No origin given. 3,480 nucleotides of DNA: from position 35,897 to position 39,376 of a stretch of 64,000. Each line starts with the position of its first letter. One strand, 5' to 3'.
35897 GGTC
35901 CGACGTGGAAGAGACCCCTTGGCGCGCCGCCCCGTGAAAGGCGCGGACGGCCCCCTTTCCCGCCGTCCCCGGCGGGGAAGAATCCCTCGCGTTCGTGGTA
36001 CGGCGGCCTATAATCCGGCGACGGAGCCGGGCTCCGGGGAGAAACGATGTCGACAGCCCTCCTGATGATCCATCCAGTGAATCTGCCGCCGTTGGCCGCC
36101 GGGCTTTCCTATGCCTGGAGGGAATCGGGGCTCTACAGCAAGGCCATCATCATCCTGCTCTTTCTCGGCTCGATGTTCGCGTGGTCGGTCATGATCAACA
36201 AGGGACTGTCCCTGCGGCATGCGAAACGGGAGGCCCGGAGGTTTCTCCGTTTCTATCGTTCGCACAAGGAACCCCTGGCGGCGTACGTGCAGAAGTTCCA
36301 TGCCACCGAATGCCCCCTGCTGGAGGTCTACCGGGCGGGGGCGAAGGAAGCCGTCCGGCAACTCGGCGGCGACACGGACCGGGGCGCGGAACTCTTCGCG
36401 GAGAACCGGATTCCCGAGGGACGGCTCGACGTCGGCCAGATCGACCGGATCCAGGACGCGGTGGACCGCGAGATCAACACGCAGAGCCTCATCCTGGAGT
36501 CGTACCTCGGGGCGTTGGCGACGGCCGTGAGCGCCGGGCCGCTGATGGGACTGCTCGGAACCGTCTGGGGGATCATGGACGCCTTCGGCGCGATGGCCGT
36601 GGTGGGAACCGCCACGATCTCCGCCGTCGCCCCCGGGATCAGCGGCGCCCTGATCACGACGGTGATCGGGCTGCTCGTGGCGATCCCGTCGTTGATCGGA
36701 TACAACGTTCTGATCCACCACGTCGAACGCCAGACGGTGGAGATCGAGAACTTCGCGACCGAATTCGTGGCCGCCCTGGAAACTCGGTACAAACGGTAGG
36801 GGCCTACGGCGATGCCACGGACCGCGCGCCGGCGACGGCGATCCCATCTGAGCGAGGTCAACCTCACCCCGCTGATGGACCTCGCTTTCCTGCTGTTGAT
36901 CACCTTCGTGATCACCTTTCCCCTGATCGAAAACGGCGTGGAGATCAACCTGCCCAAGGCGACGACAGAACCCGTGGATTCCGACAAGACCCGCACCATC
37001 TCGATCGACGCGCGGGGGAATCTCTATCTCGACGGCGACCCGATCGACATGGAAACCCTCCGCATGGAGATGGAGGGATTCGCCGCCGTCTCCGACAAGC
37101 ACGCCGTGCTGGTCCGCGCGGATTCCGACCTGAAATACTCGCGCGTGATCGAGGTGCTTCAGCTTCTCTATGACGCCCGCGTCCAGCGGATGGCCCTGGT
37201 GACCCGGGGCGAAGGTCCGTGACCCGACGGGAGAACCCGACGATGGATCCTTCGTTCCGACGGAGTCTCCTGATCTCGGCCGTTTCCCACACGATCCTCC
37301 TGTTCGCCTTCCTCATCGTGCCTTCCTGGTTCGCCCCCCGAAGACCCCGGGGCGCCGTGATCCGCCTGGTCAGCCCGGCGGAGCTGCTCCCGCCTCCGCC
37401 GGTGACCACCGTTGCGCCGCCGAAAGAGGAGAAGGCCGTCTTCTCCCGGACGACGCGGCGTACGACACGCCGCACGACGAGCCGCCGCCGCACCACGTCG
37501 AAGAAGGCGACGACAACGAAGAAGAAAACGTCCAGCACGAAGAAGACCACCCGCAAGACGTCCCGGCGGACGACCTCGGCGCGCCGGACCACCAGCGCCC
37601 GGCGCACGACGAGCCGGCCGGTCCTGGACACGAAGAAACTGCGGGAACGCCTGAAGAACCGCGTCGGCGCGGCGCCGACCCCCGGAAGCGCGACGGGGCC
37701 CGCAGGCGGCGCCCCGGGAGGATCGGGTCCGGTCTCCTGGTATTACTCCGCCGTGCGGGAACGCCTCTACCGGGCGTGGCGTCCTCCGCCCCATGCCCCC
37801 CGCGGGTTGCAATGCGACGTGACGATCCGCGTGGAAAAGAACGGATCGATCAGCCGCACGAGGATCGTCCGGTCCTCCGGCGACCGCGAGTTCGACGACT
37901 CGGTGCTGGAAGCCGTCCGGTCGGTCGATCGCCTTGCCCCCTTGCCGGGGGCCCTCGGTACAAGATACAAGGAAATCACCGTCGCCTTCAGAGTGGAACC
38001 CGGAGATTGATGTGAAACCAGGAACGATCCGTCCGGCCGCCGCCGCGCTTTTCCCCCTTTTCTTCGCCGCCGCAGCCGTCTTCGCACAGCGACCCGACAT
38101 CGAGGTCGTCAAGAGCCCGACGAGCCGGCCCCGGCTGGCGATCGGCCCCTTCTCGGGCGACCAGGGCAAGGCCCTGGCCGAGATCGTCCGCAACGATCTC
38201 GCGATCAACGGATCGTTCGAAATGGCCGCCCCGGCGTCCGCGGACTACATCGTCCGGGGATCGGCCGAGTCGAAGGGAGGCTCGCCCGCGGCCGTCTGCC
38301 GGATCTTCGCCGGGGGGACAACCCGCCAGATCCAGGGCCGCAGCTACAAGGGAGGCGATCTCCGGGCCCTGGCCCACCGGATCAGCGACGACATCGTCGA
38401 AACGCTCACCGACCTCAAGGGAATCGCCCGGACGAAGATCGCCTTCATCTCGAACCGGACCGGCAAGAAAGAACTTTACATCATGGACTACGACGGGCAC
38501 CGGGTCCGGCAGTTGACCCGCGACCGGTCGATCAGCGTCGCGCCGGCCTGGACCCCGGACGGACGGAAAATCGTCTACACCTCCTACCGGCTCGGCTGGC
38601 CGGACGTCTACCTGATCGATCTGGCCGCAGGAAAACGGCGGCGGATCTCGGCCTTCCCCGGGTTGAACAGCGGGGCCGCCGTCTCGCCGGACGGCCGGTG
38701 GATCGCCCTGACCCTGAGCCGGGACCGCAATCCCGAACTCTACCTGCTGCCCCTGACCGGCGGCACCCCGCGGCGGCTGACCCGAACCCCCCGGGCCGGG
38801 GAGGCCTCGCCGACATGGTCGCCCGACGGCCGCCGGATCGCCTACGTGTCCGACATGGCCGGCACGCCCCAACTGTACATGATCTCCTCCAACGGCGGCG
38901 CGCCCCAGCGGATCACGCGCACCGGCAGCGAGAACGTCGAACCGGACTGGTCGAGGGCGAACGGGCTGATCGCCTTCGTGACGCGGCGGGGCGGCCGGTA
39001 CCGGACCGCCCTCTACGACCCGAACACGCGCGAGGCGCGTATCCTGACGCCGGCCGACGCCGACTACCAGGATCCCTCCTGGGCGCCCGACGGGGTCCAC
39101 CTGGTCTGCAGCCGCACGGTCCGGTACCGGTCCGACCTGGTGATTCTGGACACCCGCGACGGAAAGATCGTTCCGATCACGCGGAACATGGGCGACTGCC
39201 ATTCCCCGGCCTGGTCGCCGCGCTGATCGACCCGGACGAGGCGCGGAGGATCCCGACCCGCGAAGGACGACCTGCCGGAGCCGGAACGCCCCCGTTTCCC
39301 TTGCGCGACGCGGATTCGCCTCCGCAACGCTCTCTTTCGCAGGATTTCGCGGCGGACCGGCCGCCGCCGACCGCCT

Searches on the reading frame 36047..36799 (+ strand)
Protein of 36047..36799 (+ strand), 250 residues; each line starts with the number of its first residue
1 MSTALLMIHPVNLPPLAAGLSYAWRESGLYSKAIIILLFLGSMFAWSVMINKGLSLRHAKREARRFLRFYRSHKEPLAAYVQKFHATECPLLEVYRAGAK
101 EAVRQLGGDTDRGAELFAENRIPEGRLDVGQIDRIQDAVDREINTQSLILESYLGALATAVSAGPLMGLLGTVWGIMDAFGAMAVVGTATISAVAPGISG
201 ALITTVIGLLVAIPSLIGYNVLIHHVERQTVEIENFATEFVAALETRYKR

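Call 63: search_protein_families(library=pfam, proteins=[window:36047-36799:+], max_evalue=0.00001)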
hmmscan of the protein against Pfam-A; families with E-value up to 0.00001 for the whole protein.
window:36047-36799:+ (250 aa): 1 family
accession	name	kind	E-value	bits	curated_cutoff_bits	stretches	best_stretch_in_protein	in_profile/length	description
PF01618.21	MotA_ExbB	-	1.9e-31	108.9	22.9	1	129-234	21-126/127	MotA/TolQ/ExbB proton channel family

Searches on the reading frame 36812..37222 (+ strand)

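Call 63: search_protein_families(library=pfam, proteins=[window:36812-37222:+], max_evalue=0.00001)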
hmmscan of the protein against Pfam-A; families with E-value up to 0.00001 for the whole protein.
window:36812-37222:+ (136 aa): 1 family
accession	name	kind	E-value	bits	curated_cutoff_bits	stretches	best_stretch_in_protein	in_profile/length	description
PF02472.21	ExbD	-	2.1e-26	92.9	25.4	1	10-132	2-126/128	Biopolymer transport protein ExbD/TolR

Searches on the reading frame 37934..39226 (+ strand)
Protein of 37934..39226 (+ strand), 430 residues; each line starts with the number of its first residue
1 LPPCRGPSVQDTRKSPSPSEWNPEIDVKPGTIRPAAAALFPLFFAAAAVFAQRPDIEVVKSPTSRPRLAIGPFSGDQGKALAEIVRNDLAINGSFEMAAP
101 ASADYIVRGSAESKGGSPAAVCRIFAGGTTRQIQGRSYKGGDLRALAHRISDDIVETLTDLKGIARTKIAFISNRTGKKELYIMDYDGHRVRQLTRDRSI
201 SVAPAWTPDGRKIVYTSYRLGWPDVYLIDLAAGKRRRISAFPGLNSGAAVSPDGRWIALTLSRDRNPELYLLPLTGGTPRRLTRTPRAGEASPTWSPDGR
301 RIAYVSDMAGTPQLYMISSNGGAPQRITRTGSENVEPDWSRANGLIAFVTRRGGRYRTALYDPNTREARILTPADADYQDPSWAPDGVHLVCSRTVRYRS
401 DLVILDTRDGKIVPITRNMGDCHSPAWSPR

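Call 44: search_protein_families(library=pfam, proteins=[window:37934-39226:+], max_evalue=0.01)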
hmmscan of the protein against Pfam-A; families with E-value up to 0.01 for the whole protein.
window:37934-39226:+ (430 aa): 7 families
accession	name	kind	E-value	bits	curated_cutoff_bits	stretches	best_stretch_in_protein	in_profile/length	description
PF07676.18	PD40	-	8.9e-34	115.2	20.9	3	279-316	1-38/38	WD40-like Beta Propeller Repeat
PF00930.27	DPPIV_N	-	6.4e-12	45.3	22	1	270-335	26-86/354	Dipeptidyl peptidase IV (DPP IV) N-terminal region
PF25174.1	Beta-prop_THOC3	-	0.00023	20.7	305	0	200-261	90-148/272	THOC3 beta-propeller domain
PF10647.15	Gmad1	-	0.0003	21.2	20.5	0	291-346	26-78/251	Lipoprotein LpqB beta-propeller domain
PF14583.12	Pectate_lyase22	-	0.00061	19.1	30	0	291-318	354-381/386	Oligogalacturonate lyase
PF04052.18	TolB_N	-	0.0026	18.3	22.4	1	55-102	2-54/106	TolB amino-terminal domain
PF09142.17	TruB_C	-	0.0032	17.6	28.7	0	247-260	29-42/56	tRNA Pseudouridine synthase II, C terminal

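Call 55: find_homologous_proteins(query=window:37934-39226:+, max_evalue=1e-40)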
Query window:37934-39226:+ (430 aa): 3372 proteins with E <= 1e-40 among 8000 candidates; the best 120 are listed.
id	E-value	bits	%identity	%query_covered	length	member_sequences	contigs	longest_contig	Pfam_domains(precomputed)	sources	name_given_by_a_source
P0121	1.3e-268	909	100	94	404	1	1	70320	PF26549.1,PF00930.28,PF26550.2,PF07676.19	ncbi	-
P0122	1.0e-165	570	63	94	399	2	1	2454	PF26549.1,PF00930.28,PF26550.2,PF07676.19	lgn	-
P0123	5.0e-112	393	48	90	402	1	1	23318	PF26549.1,PF00930.28,PF26550.2,PF07676.19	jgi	-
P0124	3.7e-111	391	48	87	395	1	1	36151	PF10647.16,PF26549.1,PF00930.28,PF26550.2,PF07676.19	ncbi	-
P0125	5.8e-111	390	51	81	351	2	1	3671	PF10647.16,PF26549.1,PF00930.28,PF14583.13,PF26550.2,PF07676.19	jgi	jgi:TolB protein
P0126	3.0e-110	388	47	91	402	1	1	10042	PF26549.1,PF00930.28,PF26550.2,PF07676.19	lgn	-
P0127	1.5e-109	385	49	91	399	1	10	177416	PF26549.1,PF00930.28,PF26550.2,PF07676.19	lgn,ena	-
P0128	1.6e-109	385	49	87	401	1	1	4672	PF10647.16,PF25174.2,PF26549.1,PF00930.28,PF14583.13,PF26550.2,PF07676.19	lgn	-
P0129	1.7e-109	385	47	90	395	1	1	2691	PF26549.1,PF00930.28,PF14583.13,PF26550.2,PF07676.19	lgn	-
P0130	2.4e-109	385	46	90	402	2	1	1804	PF26549.1,PF00930.28,PF14583.13,PF26550.2,PF07676.19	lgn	-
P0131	4.2e-109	384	46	89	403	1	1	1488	PF26549.1,PF00930.28,PF26550.2,PF07676.19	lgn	-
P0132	4.4e-109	384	47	90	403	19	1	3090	PF10647.16,PF26549.1,PF00930.28,PF14583.13,PF26550.2,PF07676.19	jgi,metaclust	metaclust:\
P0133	4.7e-109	384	46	87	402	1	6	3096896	PF26549.1,PF00930.28,PF14583.13,PF26550.2,PF07676.19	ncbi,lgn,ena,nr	ncbi:MAG: hypothetical protein GKR87_12105 [Kiritimatiellae bacterium]|nr:hypothetical protein [Kiri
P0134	7.0e-109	383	48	90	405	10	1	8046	PF25174.2,PF26549.1,PF00930.28,PF14583.13,PF26550.2,PF07676.19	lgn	-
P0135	8.1e-109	383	46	91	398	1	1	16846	PF26549.1,PF00930.28,PF14583.13,PF26550.2,PF07676.19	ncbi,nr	ncbi:MAG: DPP IV N-terminal domain-containing protein [Kiritimatiellales bacterium]|nr:DPP IV N-term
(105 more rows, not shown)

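Call 56: find_encoding_contigs(protein=P0122, flank=10000, max_places=5)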
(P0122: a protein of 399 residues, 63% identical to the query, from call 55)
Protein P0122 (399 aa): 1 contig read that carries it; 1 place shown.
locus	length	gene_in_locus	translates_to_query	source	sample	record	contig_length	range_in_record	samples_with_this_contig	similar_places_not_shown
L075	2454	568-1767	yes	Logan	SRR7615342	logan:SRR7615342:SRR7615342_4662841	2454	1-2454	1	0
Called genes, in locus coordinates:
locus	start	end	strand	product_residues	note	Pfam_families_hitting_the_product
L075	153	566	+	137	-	PF06519:TolA (weak), PF13103:TonB_2, PF03544:TonB_C (weak)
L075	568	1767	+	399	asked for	PF00930:DPPIV_N (faint), PF26550:Tricorn_2nd (weak), PF07676:PD40 (weak), PF26549:Tricorn_N, PF26550:Tricorn_2nd, PF07676:PD40, PF26549:Tricorn_N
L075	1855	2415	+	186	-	PF00691:OmpA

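Call 57: find_encoding_contigs(protein=P0121, flank=10000, max_places=5)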
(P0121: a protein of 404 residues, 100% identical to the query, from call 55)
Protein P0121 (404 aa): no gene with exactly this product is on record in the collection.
